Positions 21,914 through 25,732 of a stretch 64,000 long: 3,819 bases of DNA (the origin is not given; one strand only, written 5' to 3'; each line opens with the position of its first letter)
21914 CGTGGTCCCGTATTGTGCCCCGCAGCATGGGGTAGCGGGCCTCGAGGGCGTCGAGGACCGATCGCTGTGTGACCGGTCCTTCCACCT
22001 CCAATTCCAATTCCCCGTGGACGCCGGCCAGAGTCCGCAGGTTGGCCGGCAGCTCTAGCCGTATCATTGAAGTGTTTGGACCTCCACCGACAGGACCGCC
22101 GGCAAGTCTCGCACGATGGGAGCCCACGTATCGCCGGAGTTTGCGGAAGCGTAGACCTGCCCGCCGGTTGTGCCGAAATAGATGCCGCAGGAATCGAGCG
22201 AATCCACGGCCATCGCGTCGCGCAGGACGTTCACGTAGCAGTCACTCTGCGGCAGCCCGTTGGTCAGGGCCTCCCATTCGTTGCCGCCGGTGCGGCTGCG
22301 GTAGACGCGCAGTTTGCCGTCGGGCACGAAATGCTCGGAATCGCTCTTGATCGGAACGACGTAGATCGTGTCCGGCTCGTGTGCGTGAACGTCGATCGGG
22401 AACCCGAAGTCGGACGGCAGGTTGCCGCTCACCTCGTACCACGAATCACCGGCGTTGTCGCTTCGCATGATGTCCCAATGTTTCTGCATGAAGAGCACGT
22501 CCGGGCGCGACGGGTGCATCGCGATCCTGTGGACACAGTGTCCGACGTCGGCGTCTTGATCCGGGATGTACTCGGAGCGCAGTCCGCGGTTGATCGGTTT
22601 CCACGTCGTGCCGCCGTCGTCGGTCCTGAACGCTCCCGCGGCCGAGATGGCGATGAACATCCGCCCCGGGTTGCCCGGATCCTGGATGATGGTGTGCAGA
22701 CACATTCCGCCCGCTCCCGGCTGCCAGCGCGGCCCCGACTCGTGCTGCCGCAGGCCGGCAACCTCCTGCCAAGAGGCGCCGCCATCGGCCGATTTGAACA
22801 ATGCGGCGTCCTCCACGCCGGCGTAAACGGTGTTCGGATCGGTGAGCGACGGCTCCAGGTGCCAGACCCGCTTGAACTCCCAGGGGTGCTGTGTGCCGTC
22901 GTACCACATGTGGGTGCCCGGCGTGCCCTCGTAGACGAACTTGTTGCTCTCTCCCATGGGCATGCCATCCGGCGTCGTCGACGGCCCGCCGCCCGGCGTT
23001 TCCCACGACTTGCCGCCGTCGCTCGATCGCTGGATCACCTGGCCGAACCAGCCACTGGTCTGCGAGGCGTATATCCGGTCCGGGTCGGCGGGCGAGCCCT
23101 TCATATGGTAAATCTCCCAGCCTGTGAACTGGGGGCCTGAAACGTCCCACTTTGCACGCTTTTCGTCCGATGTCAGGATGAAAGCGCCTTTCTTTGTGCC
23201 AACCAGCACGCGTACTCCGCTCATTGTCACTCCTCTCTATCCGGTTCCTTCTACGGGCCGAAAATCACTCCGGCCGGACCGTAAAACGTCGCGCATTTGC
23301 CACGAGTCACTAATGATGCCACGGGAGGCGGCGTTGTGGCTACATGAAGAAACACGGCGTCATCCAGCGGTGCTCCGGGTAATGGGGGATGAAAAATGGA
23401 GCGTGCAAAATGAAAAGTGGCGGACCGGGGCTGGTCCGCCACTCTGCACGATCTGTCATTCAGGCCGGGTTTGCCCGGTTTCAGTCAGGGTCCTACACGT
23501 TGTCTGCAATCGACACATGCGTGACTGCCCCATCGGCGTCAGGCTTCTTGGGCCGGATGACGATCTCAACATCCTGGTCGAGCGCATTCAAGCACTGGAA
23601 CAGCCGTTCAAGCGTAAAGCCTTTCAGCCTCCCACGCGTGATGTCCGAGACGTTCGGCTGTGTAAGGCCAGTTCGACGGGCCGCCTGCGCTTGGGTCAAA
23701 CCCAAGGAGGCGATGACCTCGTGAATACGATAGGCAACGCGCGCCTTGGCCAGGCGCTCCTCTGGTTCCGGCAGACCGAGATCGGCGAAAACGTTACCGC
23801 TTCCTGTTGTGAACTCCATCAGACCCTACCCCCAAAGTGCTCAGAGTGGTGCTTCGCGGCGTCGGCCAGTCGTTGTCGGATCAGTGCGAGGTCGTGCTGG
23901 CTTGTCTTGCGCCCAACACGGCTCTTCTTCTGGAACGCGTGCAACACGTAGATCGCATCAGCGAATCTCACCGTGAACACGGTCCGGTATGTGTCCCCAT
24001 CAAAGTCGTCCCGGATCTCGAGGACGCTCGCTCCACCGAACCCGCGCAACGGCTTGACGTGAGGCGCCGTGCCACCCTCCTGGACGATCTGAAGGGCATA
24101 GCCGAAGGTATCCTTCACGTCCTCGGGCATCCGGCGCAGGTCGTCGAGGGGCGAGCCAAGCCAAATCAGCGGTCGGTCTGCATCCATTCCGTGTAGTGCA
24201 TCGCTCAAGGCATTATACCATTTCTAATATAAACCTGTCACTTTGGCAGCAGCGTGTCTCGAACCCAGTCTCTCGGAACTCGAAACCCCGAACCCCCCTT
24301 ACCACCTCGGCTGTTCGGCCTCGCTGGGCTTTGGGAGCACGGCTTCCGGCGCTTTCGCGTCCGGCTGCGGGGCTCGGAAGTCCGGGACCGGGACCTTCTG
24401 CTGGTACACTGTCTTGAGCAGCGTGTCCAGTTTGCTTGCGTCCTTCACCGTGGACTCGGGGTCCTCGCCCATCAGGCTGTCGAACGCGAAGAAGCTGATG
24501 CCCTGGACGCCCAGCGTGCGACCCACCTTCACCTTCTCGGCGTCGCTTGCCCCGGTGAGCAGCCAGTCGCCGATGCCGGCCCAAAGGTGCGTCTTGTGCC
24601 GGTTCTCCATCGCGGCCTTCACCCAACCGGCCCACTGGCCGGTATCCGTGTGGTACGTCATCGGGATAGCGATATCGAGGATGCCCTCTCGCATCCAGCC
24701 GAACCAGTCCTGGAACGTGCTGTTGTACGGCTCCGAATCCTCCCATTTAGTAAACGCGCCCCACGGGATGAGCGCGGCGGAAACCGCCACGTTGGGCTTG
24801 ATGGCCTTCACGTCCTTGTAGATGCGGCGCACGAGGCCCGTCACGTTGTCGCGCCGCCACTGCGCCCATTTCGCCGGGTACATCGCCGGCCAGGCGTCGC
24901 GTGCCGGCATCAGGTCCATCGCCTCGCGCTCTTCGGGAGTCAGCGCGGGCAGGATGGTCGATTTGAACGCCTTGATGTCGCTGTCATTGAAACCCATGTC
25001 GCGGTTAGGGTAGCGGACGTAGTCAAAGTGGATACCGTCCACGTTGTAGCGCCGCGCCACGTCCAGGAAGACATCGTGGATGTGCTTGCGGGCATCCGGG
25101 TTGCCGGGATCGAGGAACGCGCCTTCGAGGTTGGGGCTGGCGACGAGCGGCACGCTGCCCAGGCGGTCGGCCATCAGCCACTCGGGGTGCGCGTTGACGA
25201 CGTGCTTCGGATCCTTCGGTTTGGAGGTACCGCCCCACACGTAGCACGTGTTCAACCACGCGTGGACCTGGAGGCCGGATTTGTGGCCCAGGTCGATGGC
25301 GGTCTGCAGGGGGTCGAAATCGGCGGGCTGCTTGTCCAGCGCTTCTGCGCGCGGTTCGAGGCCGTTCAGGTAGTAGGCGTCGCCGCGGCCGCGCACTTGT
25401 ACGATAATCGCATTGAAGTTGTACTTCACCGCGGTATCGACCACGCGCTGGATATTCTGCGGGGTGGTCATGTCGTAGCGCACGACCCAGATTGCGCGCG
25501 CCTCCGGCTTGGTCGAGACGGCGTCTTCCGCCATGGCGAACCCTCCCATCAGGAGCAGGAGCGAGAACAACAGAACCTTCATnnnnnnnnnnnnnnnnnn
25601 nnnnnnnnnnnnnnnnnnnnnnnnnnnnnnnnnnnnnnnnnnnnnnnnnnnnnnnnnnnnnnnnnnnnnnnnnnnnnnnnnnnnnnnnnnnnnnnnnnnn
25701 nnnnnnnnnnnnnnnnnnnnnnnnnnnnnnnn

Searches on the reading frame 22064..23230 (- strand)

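Call 6: search_protein_families(library=pfam, proteins=[window:22064-23230:-], max_evalue=0.01)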
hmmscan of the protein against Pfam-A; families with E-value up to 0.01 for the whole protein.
window:22064-23230:- (388 aa): 4 families
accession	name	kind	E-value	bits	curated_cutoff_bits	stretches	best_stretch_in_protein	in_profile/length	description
PF15902.12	Sortilin-Vps10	-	1.2e-13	51.1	33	1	201-323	4-113/446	Sortilin, neurotensin receptor 3,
PF02012.26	BNR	-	4e-08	32.5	27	0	201-211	1-11/12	BNR/Asp-box repeat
PF14870.12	PSII_BNR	-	0.0004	20.2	27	0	249-323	79-141/303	Photosynthesis system II assembly factor YCF48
PF13088.12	BNR_2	-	0.0055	16.5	31.4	0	8-79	130-201/277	BNR repeat-like domain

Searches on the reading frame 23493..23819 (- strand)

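Call 6: search_protein_families(library=pfam, proteins=[window:23493-23819:-], max_evalue=0.01)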
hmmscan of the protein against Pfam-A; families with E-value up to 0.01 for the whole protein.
window:23493-23819:- (108 aa): 5 families
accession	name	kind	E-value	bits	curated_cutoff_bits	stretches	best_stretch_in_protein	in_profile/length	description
PF13744.12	HTH_37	-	7.7e-26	90.2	27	1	10-89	1-80/80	Helix-turn-helix domain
PF01381.28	HTH_3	-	1.4e-07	31.9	23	1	35-83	4-51/55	Helix-turn-helix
PF13560.12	HTH_31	-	4.1e-05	24.2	27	1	39-79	13-56/64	Helix-turn-helix domain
PF13443.12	HTH_26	-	0.00055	20.6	22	1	31-80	1-50/63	Cro/C1-type HTH DNA-binding domain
PF12802.13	MarR_2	-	0.0037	17.8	27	1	35-60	14-40/61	MarR family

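Call 106: search_protein_families(library=padloc, proteins=[window:23493-23819:-], max_evalue=0.01)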
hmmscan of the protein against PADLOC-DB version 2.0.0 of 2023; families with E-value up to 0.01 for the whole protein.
window:23493-23819:- (108 aa): 3 families
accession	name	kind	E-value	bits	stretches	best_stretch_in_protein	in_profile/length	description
PDLC04762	PDC-M64C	-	0.00017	19.6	1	27-89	27-88/97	-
PDLC03953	RmrA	-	0.0015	15.9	1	26-81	4-58/373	-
PDLC04760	PDC-M64C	-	0.0017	16.7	1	26-84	25-82/93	-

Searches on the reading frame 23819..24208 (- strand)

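Call 6: search_protein_families(library=pfam, proteins=[window:23819-24208:-], max_evalue=0.01)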
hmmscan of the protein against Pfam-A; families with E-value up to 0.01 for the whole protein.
window:23819-24208:- (129 aa): 1 family
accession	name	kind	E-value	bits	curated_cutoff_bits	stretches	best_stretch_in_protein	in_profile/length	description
PF05973.20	Gp49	-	2.1e-24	85.8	23.9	1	22-114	1-89/90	Phage derived protein Gp49-like (DUF891)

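Call 106: search_protein_families(library=padloc, proteins=[window:23819-24208:-], max_evalue=0.01)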
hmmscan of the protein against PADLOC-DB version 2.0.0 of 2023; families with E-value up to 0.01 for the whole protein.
window:23819-24208:- (129 aa): 0 families

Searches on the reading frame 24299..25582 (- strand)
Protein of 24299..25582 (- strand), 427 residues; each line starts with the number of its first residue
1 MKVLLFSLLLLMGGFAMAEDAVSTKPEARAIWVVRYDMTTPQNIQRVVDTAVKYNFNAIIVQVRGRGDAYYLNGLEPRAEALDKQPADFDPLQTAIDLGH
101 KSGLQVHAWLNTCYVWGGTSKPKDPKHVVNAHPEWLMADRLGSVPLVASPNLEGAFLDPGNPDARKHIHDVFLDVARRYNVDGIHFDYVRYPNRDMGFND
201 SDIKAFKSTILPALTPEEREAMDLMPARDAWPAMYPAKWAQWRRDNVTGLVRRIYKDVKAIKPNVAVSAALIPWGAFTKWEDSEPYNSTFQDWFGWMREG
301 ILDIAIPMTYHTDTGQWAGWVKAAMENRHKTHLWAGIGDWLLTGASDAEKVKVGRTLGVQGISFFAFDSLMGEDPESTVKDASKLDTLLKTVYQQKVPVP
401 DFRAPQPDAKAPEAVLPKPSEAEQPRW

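Call 6: search_protein_families(library=pfam, proteins=[window:24299-25582:-], max_evalue=0.01)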
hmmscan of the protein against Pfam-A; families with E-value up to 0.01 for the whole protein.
window:24299-25582:- (427 aa): 3 families
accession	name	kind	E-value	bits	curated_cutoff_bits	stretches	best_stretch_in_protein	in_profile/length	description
PF02638.21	GHL10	-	6.9e-44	150.6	27.9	1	28-328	2-279/311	Glycosyl hydrolase-like 10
PF14871.12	GHL6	-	3e-08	34.4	35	1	45-187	3-131/132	Hypothetical glycosyl hydrolase 6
PF13200.12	DUF4015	-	1.4e-05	24.8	27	1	30-195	1-151/313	Putative glycosyl hydrolase domain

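Call 22: list_cluster_members(proteins=[P0001, window:24299-25582:-])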
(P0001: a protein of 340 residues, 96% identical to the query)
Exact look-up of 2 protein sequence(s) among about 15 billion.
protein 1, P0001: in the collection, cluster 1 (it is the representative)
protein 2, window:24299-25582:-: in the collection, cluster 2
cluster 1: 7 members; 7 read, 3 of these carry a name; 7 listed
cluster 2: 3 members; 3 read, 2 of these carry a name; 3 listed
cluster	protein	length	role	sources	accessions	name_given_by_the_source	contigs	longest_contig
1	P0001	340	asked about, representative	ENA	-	-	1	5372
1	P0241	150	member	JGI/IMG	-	3-deoxy-7-phosphoheptulonate synthase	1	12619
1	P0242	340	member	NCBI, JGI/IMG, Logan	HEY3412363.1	MAG TPA: 3-deoxy-7-phosphoheptulonate synthase [Armatimonadota bacterium] | 3-deoxy-7-phosphoheptulonate synthase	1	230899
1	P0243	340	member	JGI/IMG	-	3-deoxy-7-phosphoheptulonate synthase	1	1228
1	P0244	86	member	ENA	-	-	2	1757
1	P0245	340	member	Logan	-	-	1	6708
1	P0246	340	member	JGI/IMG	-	-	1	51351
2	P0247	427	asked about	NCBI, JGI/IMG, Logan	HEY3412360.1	MAG TPA: family 10 glycosylhydrolase [Armatimonadota bacterium] | uncharacterized lipoprotein YddW (UPF0748 family)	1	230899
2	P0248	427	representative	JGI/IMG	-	uncharacterized lipoprotein YddW (UPF0748 family)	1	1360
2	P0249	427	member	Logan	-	-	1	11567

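Call 41: search_protein_families(library=padloc, proteins=[L167:4050-4622:+, L168:4219-5148:+, L169:2177-3151:+, L169:3148-4137:+, L167:6284-7603:+, L167:7691-8959:+], max_evalue=0.01)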
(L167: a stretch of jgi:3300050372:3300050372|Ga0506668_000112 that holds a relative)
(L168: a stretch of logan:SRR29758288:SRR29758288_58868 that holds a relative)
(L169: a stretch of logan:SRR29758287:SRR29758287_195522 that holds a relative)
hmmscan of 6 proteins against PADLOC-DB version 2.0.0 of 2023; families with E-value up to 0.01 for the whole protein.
L167:4050-4622:+ (190 aa): 0 families

L168:4219-5148:+ (309 aa): 2 families
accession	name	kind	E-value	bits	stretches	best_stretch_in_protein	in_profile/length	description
PDLC01172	TPR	-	1.1e-10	39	1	243-304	82-143/448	TPR repeats containing protein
PDLC04781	PDC-M71B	-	0.00026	17.8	0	83-141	124-182/515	-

L169:2177-3151:+ (324 aa): 21 families
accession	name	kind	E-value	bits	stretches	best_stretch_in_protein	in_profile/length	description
PDLC04017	PD-Lambda-5_A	-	9.4e-15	52.3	1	5-140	52-190/473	-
PDLC04607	PDC-M38A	-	2.5e-12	43.9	1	28-253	87-309/715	-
PDLC03999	PD-Lambda-5_A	-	5.2e-09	33.3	1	7-107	48-157/493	-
PDLC04009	PD-Lambda-5_A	-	1e-08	32.3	1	20-134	59-186/488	-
PDLC04007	PD-Lambda-5_A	-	1.1e-08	32.7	1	23-93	62-132/454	-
PDLC03998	PD-Lambda-5_A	-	2.8e-08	31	1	8-110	47-161/466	-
PDLC04013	PD-Lambda-5_A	-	4.1e-07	27.6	1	27-95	69-143/440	-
PDLC04000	PD-Lambda-5_A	-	5.4e-07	27.1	1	28-92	72-135/428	-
PDLC04003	PD-Lambda-5_A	-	1.9e-05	21.8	1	28-105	70-152/487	-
PDLC04001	PD-Lambda-5_A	-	2.6e-05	21.4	1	6-54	51-100/467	-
PDLC04008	PD-Lambda-5_A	-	3.1e-05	21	1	26-75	66-118/449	-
PDLC04002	PD-Lambda-5_A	-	0.0001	19.5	1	23-111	63-156/471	-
PDLC04014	PD-Lambda-5_A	-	0.00016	18.7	1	29-93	65-129/456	-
PDLC04016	PD-Lambda-5_A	-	0.00046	17.3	1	26-92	70-139/494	-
PDLC04015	PD-Lambda-5_A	-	0.0013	15.9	1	26-54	67-95/463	-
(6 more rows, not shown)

L169:3148-4137:+ (329 aa): 0 families

L167:6284-7603:+ (439 aa): 7 families
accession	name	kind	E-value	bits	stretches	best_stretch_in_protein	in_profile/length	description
PDLC03877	NsnA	-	2e-26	91.2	1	8-184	51-211/385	-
PDLC04027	PD-T4-2_A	-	9.5e-09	32.8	1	19-170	49-191/363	-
PDLC04151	HEC-05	-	3.5e-07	27.3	1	26-52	43-69/600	-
PDLC03418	REase_II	-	2.4e-05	21.6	1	23-94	33-96/372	Type II restriction enzyme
PDLC04150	HEC-05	-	6.4e-05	20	0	26-54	25-53/583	-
PDLC04709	PDC-M55C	-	0.0012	15.6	1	12-55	19-61/554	-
PDLC02689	Orf5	-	0.0026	14.4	1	21-88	17-82/558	Orf5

L167:7691-8959:+ (422 aa): 0 families

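Call 42: search_protein_families(library=pfam, proteins=[L167:4050-4622:+, L168:4219-5148:+, L169:2177-3151:+, L169:3148-4137:+, L169:4124-4969:+, L167:6284-7603:+, L167:7691-8959:+], max_evalue=0.01)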
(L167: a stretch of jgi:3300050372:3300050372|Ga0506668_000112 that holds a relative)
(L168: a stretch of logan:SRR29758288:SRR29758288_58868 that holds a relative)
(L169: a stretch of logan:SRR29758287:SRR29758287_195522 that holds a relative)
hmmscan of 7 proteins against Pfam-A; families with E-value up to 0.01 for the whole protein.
L167:4050-4622:+ (190 aa): 0 families

L168:4219-5148:+ (309 aa): 23 families
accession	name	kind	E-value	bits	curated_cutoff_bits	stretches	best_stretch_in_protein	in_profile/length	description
PF13414.12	TPR_11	-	4.4e-41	138.7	26.8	5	82-123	1-42/42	TPR repeat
PF07719.23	TPR_2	-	6.6e-34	113.6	27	4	245-278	1-34/34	Tetratricopeptide repeat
PF00515.34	TPR_1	-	8.1e-31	105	27.8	3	245-278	1-34/34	Tetratricopeptide repeat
PF13431.12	TPR_17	-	1.4e-29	100.3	24.4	2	98-129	2-33/34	Tetratricopeptide repeat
PF13432.12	TPR_16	-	7.5e-27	93.8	32.7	5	67-109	23-65/65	Tetratricopeptide repeat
PF13181.12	TPR_8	-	6.7e-23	79.3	25.7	2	246-278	2-34/34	Tetratricopeptide repeat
PF13428.12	TPR_14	-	2.7e-20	71.2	23.5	2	76-116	2-42/44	Tetratricopeptide repeat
PF14559.12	TPR_19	-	7.6e-20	71.5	25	3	88-139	4-55/68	Tetratricopeptide repeat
PF13424.12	TPR_12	-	4.6e-15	56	30.1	3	75-139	3-75/77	Tetratricopeptide repeat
PF03704.23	BTAD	-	4.5e-12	47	22.1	2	212-271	63-122/146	Bacterial transcriptional activator domain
PF13174.12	TPR_6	-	1.1e-11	45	26.3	0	110-140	1-31/33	Tetratricopeptide repeat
PF07721.20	TPR_4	-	1.6e-10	41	27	0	111-128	3-20/26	Tetratricopeptide repeat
PF13371.12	TPR_9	-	2.7e-10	40.5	35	2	68-112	22-66/73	Tetratricopeptide repeat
PF13374.12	TPR_10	-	7.8e-10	38.9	27.5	0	249-275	6-32/42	Tetratricopeptide repeat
PF13176.12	TPR_7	-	1.2e-09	38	27.9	0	249-277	3-31/36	Tetratricopeptide repeat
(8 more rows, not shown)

L169:2177-3151:+ (324 aa): 0 families

L169:3148-4137:+ (329 aa): 0 families

L169:4124-4969:+ (281 aa): 1 family
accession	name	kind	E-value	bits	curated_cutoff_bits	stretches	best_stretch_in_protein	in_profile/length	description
PF02086.21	MethyltransfD12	-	8.8e-10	39.2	22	1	10-83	1-70/253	D12 class N6 adenine-specific DNA methyltransferase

L167:6284-7603:+ (439 aa): 1 family
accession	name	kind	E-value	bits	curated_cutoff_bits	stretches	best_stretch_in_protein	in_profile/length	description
PF03235.19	GmrSD_N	-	2.8e-21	77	33.2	1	24-172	13-196/199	GmrSD restriction endonuclease, N-terminal domain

L167:7691-8959:+ (422 aa): 0 families

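Call 104: search_protein_families(library=ncbifam, proteins=[L167:4050-4622:+, L169:2177-3151:+, L169:3148-4137:+, L167:7691-8959:+], max_evalue=0.01)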
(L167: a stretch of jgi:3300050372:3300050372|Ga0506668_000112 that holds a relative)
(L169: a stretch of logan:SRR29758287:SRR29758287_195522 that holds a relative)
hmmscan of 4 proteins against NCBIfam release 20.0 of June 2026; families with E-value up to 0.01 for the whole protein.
L167:4050-4622:+ (190 aa): 0 families

L169:2177-3151:+ (324 aa): 0 families

L169:3148-4137:+ (329 aa): 0 families

L167:7691-8959:+ (422 aa): 0 families
